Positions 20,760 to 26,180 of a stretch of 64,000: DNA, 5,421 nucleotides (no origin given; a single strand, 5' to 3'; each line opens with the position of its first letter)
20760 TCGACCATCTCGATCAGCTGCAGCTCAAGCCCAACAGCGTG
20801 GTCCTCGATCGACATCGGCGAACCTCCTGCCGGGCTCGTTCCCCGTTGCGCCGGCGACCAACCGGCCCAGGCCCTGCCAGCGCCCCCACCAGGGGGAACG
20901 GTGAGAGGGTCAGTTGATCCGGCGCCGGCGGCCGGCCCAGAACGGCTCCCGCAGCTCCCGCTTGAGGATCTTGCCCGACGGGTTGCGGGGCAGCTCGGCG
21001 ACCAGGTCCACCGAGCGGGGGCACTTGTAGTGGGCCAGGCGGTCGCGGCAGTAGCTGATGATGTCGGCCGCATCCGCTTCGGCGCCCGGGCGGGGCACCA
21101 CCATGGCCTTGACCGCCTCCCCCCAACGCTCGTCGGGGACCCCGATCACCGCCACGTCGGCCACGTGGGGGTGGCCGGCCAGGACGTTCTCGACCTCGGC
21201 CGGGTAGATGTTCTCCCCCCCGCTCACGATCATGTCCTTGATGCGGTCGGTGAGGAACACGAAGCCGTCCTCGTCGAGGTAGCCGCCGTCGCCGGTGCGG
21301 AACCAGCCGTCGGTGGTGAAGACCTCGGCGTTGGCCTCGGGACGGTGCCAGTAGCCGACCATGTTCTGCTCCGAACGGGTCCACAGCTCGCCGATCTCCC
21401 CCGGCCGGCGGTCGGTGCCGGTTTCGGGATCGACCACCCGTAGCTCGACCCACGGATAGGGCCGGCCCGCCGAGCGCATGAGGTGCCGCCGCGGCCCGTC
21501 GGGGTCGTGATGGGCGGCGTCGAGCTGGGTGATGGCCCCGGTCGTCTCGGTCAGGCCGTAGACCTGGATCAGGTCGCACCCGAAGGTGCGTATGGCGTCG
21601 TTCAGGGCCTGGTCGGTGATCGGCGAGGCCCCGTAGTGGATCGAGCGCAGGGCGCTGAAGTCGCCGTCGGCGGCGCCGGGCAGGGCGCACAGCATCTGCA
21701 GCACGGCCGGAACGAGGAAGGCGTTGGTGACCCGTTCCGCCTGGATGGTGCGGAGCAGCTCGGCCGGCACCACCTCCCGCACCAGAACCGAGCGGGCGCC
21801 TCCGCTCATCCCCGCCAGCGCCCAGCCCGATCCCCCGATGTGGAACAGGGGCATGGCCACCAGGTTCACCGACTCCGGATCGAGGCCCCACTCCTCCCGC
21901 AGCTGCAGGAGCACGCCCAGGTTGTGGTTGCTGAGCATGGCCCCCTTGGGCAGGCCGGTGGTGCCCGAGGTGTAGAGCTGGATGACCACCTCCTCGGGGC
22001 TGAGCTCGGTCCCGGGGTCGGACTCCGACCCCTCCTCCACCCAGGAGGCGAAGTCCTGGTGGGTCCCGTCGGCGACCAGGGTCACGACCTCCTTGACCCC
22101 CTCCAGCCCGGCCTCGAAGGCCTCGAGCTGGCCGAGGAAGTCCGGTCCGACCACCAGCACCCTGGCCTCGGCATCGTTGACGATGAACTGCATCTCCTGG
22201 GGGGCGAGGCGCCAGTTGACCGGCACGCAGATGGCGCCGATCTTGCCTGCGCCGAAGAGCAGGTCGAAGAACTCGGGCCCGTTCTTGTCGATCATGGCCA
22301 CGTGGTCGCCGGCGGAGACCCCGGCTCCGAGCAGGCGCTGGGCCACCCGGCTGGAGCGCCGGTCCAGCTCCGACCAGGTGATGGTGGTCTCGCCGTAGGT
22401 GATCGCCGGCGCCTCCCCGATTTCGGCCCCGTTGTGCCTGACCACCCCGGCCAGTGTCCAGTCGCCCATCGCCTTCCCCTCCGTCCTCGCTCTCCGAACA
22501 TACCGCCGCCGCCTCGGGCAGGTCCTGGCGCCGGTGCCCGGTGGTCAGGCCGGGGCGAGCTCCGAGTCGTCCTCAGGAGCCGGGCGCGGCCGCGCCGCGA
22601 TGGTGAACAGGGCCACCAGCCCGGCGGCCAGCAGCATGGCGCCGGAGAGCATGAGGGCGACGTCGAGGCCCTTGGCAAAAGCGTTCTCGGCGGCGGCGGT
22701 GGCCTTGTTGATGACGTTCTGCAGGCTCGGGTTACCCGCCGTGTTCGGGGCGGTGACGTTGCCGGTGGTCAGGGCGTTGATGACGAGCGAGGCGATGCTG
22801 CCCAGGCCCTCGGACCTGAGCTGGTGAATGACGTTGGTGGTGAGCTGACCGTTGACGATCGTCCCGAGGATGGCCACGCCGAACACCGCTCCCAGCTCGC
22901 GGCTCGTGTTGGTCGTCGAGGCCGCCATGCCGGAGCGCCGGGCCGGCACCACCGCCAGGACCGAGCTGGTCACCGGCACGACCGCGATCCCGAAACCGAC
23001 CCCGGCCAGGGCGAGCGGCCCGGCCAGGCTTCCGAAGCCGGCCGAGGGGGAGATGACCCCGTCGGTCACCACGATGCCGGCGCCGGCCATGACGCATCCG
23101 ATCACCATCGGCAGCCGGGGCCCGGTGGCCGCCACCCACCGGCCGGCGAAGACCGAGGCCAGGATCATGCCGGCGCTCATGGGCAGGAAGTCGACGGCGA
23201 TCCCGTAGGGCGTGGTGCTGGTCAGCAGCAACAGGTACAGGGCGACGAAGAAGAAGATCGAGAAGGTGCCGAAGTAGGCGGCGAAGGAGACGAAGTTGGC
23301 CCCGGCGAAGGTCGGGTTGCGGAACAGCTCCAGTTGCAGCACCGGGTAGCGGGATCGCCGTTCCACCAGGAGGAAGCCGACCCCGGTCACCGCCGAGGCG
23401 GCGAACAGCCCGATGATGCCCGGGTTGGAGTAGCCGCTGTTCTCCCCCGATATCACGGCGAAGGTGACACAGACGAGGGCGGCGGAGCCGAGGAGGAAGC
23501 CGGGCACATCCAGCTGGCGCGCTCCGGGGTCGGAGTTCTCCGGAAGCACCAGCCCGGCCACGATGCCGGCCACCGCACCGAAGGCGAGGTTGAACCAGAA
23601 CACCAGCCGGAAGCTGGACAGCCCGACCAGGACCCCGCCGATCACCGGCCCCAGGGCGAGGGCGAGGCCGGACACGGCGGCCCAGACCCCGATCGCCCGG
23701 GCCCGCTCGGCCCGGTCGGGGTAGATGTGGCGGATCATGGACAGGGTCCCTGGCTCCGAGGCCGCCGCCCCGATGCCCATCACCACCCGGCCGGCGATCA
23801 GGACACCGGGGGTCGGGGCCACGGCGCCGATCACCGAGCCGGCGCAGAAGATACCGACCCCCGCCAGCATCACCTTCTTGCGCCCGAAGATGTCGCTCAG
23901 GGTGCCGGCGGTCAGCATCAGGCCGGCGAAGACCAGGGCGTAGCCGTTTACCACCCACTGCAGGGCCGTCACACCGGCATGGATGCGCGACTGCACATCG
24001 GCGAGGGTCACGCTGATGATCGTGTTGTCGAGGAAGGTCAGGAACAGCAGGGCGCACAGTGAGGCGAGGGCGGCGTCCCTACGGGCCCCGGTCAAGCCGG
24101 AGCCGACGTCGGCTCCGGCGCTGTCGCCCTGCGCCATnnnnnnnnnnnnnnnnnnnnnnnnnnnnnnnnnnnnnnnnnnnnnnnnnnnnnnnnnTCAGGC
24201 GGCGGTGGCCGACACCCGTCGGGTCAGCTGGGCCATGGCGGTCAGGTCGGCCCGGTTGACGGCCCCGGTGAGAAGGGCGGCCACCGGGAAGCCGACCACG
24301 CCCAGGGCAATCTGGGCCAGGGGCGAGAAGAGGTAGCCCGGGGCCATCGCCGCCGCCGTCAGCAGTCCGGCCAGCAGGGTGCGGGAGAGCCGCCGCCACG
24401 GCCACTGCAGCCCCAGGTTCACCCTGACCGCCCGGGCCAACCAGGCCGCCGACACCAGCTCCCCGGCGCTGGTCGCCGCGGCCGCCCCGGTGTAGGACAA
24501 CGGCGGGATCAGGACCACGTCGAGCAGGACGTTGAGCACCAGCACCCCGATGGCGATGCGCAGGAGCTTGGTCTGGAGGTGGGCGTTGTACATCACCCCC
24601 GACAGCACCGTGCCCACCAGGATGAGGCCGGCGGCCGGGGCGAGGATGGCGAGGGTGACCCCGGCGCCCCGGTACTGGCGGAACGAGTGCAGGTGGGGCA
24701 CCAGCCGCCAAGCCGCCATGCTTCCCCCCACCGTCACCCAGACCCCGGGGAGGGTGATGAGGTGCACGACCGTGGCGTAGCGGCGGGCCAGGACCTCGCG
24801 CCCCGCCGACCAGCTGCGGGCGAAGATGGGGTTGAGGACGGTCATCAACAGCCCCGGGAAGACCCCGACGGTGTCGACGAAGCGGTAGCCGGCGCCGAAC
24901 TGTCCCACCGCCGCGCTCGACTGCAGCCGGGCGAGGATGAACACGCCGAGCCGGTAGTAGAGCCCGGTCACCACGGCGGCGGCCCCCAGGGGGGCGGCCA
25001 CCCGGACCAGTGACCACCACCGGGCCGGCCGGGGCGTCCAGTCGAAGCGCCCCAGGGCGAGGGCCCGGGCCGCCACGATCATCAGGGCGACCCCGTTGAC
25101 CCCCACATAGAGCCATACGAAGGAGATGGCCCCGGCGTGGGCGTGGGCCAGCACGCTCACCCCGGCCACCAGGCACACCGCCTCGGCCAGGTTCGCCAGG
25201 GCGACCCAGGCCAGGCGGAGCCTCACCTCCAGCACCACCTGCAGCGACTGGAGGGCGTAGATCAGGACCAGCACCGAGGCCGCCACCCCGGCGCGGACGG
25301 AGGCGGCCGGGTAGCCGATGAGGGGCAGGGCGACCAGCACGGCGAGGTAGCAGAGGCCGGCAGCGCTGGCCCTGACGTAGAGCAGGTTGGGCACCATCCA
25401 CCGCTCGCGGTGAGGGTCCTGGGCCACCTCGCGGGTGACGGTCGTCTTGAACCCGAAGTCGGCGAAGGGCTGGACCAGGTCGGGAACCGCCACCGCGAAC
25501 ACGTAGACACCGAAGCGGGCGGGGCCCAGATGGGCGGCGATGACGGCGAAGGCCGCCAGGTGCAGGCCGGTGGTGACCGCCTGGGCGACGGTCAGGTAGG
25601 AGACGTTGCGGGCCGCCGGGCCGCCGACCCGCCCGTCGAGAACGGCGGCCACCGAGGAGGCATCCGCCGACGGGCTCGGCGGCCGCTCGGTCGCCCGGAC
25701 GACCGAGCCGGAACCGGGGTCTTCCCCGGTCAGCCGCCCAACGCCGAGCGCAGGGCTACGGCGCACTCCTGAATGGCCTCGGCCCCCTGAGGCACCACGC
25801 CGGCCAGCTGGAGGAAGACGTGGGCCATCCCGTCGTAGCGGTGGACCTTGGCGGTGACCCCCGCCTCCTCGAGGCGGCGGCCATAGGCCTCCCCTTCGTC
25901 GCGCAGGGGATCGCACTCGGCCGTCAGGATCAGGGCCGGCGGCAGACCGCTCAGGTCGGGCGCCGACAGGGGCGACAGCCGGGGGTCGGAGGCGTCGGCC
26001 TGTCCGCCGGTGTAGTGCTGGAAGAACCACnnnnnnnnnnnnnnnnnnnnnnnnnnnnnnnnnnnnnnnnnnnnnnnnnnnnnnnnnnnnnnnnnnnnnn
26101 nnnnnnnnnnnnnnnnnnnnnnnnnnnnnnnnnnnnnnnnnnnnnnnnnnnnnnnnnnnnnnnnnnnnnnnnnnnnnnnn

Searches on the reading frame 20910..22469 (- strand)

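Call 65: search_protein_families(library=pfam, proteins=[window:20910-22469:-], max_evalue=0.0001)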
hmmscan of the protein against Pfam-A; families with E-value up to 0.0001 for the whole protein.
window:20910-22469:- (519 aa): 2 families
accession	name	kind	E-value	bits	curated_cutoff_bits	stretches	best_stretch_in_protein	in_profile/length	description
PF00501.34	AMP-binding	-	1e-82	278.5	29.9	1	13-374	4-384/384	AMP-binding enzyme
PF13193.12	AMP-binding_C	-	4.8e-25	88.7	24.5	1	425-500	1-76/76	AMP-binding enzyme C-terminal domain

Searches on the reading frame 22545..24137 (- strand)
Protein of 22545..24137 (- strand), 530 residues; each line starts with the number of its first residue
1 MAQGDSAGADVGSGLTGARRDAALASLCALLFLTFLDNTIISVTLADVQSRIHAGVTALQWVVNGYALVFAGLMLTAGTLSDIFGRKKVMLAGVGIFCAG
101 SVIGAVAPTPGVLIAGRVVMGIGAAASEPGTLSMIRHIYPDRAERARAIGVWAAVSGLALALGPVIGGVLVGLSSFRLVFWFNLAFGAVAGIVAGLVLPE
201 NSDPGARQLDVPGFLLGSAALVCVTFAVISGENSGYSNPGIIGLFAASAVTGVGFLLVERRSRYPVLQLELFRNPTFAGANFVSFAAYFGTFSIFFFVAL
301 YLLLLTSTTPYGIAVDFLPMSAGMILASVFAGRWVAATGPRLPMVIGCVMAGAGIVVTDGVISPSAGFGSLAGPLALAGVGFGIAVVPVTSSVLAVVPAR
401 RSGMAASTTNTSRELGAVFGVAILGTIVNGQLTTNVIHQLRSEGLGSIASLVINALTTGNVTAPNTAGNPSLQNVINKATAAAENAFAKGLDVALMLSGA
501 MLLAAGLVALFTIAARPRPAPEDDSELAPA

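Call 65: search_protein_families(library=pfam, proteins=[window:22545-24137:-], max_evalue=0.0001)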
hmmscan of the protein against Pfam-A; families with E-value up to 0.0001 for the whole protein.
window:22545-24137:- (530 aa): 2 families
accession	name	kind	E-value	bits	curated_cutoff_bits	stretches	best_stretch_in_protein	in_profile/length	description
PF07690.21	MFS_1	-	1.2e-46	159.6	33.4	1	27-420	1-346/347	Major Facilitator Superfamily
PF00083.30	Sugar_tr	-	4.3e-06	26.3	22.3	1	74-142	63-134/452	Sugar (and other) transporter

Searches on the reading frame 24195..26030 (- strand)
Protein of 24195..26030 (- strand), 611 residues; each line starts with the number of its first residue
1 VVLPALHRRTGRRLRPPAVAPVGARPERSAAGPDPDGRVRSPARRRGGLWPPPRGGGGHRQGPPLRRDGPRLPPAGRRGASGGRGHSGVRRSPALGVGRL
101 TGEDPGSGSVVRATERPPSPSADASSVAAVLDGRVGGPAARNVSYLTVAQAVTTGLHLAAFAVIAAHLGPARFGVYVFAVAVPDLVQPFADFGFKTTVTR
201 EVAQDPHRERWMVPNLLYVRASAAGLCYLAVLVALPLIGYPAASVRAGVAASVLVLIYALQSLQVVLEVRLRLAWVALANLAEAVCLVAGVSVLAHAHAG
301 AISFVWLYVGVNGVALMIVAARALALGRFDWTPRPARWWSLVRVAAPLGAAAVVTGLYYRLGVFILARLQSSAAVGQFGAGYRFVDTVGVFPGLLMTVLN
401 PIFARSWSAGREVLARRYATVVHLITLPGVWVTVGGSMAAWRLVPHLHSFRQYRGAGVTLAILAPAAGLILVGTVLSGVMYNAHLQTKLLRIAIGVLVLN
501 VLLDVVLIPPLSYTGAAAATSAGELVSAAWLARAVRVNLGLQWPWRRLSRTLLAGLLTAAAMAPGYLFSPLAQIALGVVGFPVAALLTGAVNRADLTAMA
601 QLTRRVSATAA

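Call 65: search_protein_families(library=pfam, proteins=[window:24195-26030:-], max_evalue=0.0001)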
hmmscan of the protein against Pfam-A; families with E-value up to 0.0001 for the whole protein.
window:24195-26030:- (611 aa): 2 families
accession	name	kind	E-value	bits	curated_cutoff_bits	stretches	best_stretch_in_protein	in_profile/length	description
PF01943.22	Polysacc_synt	-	2.1e-19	70.4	28.2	1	140-406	2-273/274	Polysaccharide biosynthesis protein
PF13440.11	Polysacc_synt_3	-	1.2e-10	41.6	23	1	167-444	5-280/293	Polysaccharide biosynthesis protein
